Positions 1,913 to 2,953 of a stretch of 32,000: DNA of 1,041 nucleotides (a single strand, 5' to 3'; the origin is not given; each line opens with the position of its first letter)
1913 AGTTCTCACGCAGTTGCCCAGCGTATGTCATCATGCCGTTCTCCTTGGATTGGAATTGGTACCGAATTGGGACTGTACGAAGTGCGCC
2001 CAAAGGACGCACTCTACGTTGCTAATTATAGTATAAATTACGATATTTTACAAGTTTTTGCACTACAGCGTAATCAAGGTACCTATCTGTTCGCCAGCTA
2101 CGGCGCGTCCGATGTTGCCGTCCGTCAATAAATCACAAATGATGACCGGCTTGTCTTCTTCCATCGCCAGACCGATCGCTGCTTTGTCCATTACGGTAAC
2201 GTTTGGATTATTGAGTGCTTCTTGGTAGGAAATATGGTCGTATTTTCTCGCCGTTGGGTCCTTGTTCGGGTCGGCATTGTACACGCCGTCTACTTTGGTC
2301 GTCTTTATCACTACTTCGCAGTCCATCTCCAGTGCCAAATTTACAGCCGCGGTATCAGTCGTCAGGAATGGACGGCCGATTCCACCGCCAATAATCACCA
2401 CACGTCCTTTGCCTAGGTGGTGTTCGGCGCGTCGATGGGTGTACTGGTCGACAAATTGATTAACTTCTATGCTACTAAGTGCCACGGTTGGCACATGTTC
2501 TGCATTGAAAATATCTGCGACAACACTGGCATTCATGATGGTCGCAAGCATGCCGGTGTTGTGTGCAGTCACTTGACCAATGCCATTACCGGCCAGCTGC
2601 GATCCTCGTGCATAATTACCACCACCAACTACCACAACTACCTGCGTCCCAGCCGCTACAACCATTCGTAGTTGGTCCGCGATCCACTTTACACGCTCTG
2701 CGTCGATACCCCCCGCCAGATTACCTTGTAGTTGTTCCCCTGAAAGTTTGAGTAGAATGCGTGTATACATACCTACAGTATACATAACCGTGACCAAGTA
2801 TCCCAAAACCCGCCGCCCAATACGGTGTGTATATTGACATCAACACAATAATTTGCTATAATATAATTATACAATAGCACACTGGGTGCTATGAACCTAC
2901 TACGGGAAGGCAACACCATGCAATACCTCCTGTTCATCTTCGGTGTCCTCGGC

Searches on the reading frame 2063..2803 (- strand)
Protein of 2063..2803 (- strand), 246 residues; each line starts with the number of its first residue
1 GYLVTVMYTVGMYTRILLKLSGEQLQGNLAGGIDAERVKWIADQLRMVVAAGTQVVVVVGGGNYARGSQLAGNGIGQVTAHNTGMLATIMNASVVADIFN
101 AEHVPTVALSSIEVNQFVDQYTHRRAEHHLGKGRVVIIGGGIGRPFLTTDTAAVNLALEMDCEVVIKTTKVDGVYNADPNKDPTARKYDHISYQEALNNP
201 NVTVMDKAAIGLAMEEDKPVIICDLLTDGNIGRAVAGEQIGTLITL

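Call 109: search_protein_families(library=pfam, alignment_id=A8, max_evalue=0.00001)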
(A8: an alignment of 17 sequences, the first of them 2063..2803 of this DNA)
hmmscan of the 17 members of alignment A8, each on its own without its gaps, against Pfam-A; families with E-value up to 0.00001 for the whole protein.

A. member 1, window:2063-2803:- (246 aa): 1 family
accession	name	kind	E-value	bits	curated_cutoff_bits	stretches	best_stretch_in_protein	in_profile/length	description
PF00696.33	AA_kinase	-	1.5e-32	113.6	24.9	1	15-224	2-234/234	Amino acid kinase family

B. families by the number of members that match (of 17 scanned): 30 families (the first 25 are shown)
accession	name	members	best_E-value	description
PF01131.25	Topoisom_bac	1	2.6e-112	DNA topoisomerase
PF02481.21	DNA_processg_A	1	7.6e-64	DNA recombination-mediator protein A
PF01926.29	MMR_HSR1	1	1.6e-53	50S ribosome-binding GTPase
PF01195.25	Pept_tRNA_hydro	1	6.9e-53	Peptidyl-tRNA hydrolase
PF04229.20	GrpB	1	3.8e-51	GrpB protein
PF13368.11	Toprim_C_rpt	1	1.2e-45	Topoisomerase C-terminal repeat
PF02535.28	Zip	1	1.1e-38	ZIP Zinc transporter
PF03372.29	Exo_endo_phos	1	8.4e-33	Endonuclease/Exonuclease/phosphatase family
PF00696.33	AA_kinase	1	1.5e-32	Amino acid kinase family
PF04203.18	Sortase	1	1e-26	Sortase domain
PF02421.24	FeoB_N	1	2.5e-24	Ferrous iron transport protein B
PF14714.11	KH_dom-like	1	2.1e-23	KH-domain-like of EngA bacterial GTPase enzymes, C-terminal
PF20030.5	bpMoxR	1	3.1e-22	MoxR domain in the MoxR-vWA-beta-propeller ternary systems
PF01751.28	Toprim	1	1.1e-21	Toprim domain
PF12710.13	HAD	1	2.6e-18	haloacid dehalogenase-like hydrolase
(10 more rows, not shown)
